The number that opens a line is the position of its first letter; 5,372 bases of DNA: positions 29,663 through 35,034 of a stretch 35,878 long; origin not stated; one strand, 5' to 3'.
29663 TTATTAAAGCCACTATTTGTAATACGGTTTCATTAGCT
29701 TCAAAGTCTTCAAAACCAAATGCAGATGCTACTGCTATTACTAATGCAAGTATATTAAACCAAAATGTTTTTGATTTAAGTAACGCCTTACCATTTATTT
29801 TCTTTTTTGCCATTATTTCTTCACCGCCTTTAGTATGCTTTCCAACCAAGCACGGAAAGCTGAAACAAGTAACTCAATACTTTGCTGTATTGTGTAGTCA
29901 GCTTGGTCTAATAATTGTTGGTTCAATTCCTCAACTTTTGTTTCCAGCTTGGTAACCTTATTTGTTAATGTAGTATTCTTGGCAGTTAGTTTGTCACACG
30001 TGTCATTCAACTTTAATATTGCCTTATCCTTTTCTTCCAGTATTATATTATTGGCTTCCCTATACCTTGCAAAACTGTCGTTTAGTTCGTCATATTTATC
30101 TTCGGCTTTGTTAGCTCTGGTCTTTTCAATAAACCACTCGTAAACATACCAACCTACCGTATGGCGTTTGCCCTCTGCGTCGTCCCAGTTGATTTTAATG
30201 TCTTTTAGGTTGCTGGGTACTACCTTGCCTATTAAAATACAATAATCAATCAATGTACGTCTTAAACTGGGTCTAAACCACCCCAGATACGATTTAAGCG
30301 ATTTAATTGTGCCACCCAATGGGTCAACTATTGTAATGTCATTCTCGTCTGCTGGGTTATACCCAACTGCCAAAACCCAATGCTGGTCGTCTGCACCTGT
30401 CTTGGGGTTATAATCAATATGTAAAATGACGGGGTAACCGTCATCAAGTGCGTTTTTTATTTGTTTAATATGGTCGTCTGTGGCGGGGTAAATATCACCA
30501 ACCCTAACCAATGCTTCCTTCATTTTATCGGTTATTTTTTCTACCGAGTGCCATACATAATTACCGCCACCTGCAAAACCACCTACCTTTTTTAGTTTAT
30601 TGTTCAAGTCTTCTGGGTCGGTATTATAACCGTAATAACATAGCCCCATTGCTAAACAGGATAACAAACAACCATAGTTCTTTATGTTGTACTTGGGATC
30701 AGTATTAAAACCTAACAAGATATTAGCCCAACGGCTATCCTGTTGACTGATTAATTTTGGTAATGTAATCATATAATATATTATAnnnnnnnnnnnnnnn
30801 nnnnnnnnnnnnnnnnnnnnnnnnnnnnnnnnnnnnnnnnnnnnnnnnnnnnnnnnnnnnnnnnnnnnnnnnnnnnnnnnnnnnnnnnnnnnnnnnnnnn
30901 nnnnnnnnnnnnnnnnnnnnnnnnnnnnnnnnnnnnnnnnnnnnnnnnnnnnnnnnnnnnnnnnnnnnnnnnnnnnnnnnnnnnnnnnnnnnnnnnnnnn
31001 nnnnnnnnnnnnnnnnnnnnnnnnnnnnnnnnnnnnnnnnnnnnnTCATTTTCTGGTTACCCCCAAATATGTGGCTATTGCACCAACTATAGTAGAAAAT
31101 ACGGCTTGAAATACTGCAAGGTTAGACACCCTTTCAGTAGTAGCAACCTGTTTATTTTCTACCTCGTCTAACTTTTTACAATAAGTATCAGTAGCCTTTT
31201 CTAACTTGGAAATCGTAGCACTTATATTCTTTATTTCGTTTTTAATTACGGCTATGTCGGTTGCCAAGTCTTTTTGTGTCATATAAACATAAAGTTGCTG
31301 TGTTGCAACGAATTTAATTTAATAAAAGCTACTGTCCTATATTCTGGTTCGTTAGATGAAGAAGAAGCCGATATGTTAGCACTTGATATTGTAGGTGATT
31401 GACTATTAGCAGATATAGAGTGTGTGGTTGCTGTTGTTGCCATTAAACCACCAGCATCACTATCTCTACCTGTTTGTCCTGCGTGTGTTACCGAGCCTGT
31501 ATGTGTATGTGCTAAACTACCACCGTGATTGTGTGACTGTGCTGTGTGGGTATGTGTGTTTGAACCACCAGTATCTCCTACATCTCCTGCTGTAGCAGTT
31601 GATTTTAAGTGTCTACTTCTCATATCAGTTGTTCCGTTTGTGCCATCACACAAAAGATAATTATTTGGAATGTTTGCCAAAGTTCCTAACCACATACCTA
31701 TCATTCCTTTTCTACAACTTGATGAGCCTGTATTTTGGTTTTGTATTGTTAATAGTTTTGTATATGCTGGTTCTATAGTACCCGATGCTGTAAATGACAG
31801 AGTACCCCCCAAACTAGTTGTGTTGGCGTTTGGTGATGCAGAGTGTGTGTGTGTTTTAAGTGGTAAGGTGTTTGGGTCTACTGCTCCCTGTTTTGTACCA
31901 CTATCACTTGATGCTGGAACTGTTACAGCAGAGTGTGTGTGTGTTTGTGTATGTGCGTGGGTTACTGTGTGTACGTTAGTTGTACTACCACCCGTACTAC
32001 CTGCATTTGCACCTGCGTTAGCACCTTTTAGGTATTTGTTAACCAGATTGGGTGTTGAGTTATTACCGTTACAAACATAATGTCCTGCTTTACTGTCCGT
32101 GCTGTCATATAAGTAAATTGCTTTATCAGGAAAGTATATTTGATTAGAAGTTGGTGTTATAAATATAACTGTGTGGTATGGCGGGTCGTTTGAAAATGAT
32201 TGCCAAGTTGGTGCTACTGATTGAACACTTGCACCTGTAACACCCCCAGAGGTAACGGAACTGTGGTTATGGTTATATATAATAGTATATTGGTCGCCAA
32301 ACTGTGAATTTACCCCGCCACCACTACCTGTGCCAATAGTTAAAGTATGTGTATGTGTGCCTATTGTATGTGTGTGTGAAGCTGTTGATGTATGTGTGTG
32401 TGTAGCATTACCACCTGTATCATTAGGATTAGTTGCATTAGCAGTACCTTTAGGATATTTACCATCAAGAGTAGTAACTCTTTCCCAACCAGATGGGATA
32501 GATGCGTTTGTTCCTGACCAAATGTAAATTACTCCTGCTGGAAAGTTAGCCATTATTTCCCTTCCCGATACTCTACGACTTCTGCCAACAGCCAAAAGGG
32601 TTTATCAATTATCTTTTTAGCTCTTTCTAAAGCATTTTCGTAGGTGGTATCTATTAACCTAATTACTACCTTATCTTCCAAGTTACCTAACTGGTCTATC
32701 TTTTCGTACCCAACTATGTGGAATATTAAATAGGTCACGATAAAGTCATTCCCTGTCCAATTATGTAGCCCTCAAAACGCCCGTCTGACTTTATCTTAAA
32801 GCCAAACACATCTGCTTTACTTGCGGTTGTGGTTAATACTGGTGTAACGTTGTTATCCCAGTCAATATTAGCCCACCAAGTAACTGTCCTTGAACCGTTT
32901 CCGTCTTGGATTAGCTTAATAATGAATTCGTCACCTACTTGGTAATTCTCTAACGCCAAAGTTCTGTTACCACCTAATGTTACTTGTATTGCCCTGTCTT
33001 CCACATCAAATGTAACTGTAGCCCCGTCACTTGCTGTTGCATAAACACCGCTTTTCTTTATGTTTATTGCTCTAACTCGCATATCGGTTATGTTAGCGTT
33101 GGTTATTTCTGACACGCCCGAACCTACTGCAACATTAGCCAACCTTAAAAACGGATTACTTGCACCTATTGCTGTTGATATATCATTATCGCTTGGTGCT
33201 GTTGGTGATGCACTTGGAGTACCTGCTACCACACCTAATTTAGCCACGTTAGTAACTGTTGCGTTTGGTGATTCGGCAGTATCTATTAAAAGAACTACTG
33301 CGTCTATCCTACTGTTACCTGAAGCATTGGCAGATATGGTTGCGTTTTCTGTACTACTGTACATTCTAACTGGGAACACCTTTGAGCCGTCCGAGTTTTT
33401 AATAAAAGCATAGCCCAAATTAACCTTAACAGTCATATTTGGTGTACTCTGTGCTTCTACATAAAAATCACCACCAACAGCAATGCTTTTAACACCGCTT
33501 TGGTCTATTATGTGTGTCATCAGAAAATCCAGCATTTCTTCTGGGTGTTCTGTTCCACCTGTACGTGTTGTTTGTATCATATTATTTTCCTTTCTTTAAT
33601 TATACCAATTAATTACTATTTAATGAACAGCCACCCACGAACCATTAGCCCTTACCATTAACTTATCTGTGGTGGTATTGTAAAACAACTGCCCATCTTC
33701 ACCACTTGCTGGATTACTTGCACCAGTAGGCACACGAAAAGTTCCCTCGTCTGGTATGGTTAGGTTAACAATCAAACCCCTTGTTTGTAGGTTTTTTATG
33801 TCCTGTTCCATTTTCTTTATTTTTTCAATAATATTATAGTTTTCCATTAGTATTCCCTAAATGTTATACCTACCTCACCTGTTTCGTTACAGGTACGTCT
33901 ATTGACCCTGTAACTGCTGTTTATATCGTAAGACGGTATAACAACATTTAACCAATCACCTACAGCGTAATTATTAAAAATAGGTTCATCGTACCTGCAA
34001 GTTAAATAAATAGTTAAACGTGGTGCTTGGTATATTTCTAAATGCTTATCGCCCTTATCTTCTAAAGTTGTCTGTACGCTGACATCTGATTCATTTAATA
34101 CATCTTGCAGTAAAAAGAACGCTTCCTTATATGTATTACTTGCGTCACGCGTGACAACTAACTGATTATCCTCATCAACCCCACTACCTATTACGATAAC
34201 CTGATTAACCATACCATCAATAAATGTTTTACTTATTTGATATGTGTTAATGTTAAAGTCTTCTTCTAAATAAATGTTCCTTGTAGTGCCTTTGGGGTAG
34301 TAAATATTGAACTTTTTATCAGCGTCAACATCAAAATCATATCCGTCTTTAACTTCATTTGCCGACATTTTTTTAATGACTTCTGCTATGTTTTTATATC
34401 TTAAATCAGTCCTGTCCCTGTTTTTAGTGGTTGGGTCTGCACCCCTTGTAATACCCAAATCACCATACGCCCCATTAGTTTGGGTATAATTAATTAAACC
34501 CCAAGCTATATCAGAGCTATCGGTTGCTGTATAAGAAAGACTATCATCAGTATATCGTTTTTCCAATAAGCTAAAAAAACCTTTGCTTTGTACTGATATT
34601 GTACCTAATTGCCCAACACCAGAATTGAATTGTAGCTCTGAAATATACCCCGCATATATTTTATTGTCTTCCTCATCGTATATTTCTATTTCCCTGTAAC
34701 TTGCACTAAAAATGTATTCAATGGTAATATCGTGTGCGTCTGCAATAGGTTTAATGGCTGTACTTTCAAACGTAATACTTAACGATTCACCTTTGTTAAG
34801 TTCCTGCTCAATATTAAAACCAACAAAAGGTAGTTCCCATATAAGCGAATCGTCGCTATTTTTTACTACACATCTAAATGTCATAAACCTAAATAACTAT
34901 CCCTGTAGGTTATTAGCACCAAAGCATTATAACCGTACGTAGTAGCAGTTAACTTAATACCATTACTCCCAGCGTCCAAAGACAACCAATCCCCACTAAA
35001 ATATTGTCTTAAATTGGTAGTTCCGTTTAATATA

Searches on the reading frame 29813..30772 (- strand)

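Call 11: search_protein_families(library=phrogs, proteins=[window:29813-30772:-], max_evalue=0.01)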
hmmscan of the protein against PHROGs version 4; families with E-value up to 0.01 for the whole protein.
window:29813-30772:- (319 aa): 2 families
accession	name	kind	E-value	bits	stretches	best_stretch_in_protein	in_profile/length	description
phrog_29753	-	unknown function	0.0016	18.6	1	99-153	94-143/374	-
phrog_6664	-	unknown function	0.0035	18.8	0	244-287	50-90/97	-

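Call 12: search_protein_families(library=pfam, proteins=[window:29813-30772:-], max_evalue=0.01)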
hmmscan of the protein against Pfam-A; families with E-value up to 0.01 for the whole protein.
window:29813-30772:- (319 aa): 6 families
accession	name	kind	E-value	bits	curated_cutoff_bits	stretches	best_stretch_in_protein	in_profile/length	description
PF13529.12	Peptidase_C39_2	-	1.6e-14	55.1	24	1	26-151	11-142/143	Peptidase_C39 like family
PF03412.21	Peptidase_C39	-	0.00099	19.4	22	0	30-61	8-39/133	Peptidase C39 family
PF00509.23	Hemagglutinin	-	0.0024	16.8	31.8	0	249-303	374-428/550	Haemagglutinin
PF00170.26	bZIP_1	-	0.0064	17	27.6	0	248-287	24-63/64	bZIP transcription factor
PF05478.16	Prominin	-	0.0067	15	34.3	1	229-318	649-738/799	Prominin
PF14992.11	TMCO5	-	0.008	15.9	32.2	0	236-299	48-111/280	TMCO5 family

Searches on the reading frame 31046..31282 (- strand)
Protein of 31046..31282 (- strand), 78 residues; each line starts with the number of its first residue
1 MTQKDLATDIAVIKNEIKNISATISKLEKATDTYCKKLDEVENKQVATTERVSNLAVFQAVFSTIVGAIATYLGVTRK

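Call 11: search_protein_families(library=phrogs, proteins=[window:31046-31282:-], max_evalue=0.01)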
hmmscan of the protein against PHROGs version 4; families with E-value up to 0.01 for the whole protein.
window:31046-31282:- (78 aa): 7 families
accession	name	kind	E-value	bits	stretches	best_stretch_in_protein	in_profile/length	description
phrog_1193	-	other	4e-05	24.5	1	4-71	9-68/76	hemolysin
phrog_2990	-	unknown function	0.00046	21.4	1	2-74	55-125/133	-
phrog_5328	-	unknown function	0.00089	20.7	1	6-57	35-86/101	-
phrog_5553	-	unknown function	0.0019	19.4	1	2-52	29-79/114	-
phrog_937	-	other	0.0029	18.9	1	4-74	32-111/115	hemolysin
phrog_16929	-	unknown function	0.0073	17.4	1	7-75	29-94/118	-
phrog_1535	-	tail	0.0089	15.2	1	3-55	129-179/1152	tail length tape measure protein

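Call 12: search_protein_families(library=pfam, proteins=[window:31046-31282:-], max_evalue=0.01)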
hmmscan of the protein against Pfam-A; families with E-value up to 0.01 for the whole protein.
window:31046-31282:- (78 aa): 2 families
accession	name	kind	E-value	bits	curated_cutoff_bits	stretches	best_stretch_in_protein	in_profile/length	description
PF06419.17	COG6_N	-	0.0079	16.8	27.4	1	8-55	33-80/114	Conserved oligomeric complex COG6, N-terminal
PF01105.29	EMP24_GP25L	-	0.0083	16.6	25.9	1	5-71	108-174/182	emp24/gp25L/p24 family/GOLD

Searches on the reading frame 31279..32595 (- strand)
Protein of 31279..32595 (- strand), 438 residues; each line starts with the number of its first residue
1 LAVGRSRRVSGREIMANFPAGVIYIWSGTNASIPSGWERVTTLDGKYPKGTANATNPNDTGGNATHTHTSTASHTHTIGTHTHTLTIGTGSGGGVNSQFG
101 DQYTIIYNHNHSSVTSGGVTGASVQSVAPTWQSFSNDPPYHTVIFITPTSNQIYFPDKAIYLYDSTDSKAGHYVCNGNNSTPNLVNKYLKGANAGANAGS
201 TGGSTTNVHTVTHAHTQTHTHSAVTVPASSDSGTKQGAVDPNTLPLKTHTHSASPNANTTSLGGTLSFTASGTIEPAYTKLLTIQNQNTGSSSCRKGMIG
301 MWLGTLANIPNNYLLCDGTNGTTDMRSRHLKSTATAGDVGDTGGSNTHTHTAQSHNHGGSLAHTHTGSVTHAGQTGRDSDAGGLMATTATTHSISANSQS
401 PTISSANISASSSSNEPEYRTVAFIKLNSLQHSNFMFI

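Call 11: search_protein_families(library=phrogs, proteins=[window:31279-32595:-], max_evalue=0.01)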
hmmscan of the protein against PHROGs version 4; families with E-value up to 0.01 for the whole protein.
window:31279-32595:- (438 aa): 2 families
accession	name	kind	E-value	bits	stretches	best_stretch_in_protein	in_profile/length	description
phrog_5795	-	tail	1.4e-29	104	1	16-427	390-817/968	tail protein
phrog_8469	-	tail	6.6e-12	46.3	2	301-395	132-232/303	tail fiber protein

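Call 12: search_protein_families(library=pfam, proteins=[window:31279-32595:-], max_evalue=0.01)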
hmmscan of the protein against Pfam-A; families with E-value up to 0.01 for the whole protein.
window:31279-32595:- (438 aa): 0 families

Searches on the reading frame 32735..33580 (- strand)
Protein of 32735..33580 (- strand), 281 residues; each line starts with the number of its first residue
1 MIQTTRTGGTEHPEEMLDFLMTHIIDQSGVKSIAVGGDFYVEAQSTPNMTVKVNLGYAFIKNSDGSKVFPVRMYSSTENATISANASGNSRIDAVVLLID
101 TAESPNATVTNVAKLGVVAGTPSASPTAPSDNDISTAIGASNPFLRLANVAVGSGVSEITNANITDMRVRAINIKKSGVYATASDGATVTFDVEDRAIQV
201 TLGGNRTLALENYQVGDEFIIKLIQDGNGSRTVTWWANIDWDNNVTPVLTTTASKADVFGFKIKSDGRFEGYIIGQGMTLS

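Call 11: search_protein_families(library=phrogs, proteins=[window:32735-33580:-], max_evalue=0.01)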
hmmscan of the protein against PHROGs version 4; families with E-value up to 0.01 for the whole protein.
window:32735-33580:- (281 aa): 16 families
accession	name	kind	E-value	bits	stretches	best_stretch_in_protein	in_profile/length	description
phrog_3398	-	head and packaging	2.1e-15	57.9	1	44-269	53-265/359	virion structural protein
phrog_9534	-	head and packaging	2.3e-11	44.9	1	29-169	32-149/303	head protein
phrog_17342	-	unknown function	2.4e-11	44.5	1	40-168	45-157/326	-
phrog_27282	-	unknown function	6e-10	39.6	1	45-169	47-154/445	-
phrog_5596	-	unknown function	1.7e-08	34.7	1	203-269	377-442/451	-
phrog_9017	-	tail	3.7e-08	34.8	1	175-277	55-157/159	tail fiber protein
phrog_1220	-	head and packaging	3.9e-08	34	1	39-169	47-153/574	head protein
phrog_34656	-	unknown function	6.2e-06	27.2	1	163-262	86-181/200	-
phrog_24774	-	unknown function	6.4e-06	27.2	1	185-267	157-244/258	-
phrog_22179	-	tail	6.4e-06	26.9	1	218-261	182-225/244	tail fiber protein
phrog_7760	-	tail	3.4e-05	24.8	1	197-267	136-210/223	tail fiber protein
phrog_19976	-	tail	0.00016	22.2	1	190-266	165-243/256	tail assembly protein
phrog_19200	-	head and packaging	0.00032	21.1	1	146-256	132-247/268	virion structural protein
phrog_13571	-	head and packaging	0.0012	19.2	1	37-165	34-146/356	virion structural protein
phrog_25212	-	tail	0.0014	18.6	1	28-191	28-187/339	minor tail protein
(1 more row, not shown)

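Call 12: search_protein_families(library=pfam, proteins=[window:32735-33580:-], max_evalue=0.01)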
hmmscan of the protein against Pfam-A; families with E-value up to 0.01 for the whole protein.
window:32735-33580:- (281 aa): 0 families

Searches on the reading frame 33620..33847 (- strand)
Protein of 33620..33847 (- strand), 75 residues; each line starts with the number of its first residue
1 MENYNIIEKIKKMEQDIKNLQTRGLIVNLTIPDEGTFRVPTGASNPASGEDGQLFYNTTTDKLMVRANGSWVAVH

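Call 11: search_protein_families(library=phrogs, proteins=[window:33620-33847:-], max_evalue=0.01)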
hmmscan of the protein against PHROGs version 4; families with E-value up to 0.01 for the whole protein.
window:33620-33847:- (75 aa): 2 families
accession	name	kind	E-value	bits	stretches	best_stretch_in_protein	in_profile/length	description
phrog_13518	-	unknown function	9.8e-05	21.5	1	40-72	577-612/1230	-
phrog_21412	-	tail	0.0031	16.2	1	42-74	715-748/1452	tail fiber protein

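Call 12: search_protein_families(library=pfam, proteins=[window:33620-33847:-], max_evalue=0.01)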
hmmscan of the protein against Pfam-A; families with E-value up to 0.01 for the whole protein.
window:33620-33847:- (75 aa): 0 families

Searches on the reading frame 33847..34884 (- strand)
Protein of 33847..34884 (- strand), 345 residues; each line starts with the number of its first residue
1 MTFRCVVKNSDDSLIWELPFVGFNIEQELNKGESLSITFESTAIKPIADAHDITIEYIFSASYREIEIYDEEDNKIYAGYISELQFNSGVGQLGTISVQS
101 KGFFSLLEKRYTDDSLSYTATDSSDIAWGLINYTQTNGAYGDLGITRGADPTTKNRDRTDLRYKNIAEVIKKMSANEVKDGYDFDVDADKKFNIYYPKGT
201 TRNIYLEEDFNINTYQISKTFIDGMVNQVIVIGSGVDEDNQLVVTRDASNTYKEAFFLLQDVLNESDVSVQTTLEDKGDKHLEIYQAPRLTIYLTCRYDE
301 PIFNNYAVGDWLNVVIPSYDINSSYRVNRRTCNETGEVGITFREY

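Call 11: search_protein_families(library=phrogs, proteins=[window:33847-34884:-], max_evalue=0.01)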
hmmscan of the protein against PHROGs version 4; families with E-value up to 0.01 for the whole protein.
window:33847-34884:- (345 aa): 1 family
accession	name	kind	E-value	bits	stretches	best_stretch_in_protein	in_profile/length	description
phrog_1885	-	tail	3e-15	56.3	1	70-318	83-341/1033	minor tail protein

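Call 12: search_protein_families(library=pfam, proteins=[window:33847-34884:-], max_evalue=0.01)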
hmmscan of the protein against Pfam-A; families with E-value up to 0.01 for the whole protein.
window:33847-34884:- (345 aa): 0 families
